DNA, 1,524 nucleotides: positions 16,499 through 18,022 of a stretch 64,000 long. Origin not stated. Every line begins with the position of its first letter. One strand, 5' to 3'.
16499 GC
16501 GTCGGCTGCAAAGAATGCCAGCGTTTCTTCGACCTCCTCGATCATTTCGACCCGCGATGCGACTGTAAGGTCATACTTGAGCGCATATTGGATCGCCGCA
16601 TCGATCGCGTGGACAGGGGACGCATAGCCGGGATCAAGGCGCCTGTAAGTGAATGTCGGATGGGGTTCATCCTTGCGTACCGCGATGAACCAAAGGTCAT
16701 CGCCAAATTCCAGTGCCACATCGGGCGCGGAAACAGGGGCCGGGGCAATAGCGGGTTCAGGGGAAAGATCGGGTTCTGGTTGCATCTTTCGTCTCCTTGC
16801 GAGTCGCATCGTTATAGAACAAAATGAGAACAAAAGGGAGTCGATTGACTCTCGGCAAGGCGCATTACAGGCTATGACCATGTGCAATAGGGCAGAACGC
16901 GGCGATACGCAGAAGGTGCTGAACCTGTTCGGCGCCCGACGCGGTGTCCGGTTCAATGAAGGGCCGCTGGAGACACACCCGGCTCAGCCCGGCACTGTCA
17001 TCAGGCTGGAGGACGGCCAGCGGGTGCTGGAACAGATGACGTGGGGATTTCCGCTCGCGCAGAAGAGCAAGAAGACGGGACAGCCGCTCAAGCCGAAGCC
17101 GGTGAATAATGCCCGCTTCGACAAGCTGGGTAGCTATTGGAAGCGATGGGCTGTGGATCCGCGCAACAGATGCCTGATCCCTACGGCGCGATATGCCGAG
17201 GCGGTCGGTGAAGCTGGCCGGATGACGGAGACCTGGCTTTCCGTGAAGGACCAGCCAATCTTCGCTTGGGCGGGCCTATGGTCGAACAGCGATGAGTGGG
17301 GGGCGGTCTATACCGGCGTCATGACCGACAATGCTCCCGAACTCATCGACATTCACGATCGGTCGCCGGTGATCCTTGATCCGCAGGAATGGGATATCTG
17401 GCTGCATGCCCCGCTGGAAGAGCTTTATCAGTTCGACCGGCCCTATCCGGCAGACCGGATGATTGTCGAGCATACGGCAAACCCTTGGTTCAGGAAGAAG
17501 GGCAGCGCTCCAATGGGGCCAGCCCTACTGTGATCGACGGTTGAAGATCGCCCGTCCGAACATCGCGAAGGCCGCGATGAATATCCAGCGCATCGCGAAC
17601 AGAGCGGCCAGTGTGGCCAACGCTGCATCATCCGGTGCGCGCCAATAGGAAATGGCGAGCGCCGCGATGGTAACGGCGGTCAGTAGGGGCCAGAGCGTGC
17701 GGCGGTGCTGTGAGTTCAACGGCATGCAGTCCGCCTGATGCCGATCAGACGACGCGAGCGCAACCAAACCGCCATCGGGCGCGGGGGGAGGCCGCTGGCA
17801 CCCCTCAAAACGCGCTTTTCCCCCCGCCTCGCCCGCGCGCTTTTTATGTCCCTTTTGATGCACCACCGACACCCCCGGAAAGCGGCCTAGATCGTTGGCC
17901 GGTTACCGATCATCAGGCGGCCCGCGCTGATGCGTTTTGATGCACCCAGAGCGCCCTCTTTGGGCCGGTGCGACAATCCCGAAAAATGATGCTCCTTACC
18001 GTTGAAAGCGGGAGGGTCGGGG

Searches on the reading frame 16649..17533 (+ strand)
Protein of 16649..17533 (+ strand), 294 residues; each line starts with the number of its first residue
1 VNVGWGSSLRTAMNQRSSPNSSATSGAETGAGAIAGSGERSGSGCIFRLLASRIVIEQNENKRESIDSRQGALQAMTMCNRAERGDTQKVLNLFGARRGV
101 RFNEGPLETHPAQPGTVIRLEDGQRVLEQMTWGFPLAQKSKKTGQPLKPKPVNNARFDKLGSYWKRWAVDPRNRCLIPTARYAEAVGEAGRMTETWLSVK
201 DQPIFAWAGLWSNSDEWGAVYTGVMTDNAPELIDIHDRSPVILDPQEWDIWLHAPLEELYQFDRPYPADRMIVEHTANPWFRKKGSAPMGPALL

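Call 82: search_protein_families(library=pfam, proteins=[window:16649-17533:+], max_evalue=0.01)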
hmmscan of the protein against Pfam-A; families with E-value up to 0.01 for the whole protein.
window:16649-17533:+ (294 aa): 1 family
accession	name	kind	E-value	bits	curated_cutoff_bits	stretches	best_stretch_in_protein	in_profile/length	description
PF02586.19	SRAP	-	2.1e-20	73.6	27.1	1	78-272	1-203/214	SOS response associated peptidase (SRAP)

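Call 83: search_protein_families(library=padloc, proteins=[window:16649-17533:+], max_evalue=0.001)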
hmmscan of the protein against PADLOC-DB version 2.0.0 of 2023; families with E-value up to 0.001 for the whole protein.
window:16649-17533:+ (294 aa): 0 families

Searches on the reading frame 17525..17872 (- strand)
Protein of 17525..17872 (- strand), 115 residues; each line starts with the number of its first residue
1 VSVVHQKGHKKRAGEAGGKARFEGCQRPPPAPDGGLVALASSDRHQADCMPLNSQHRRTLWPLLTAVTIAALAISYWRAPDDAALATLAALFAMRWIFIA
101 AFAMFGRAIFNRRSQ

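Call 82: search_protein_families(library=pfam, proteins=[window:17525-17872:-], max_evalue=0.01)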
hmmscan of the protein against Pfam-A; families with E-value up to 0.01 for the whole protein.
window:17525-17872:- (115 aa): 1 family
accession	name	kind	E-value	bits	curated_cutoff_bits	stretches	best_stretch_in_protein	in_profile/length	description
PF19053.6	EccD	-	0.00037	20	30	1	36-105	17-77/339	EccD-like transmembrane domain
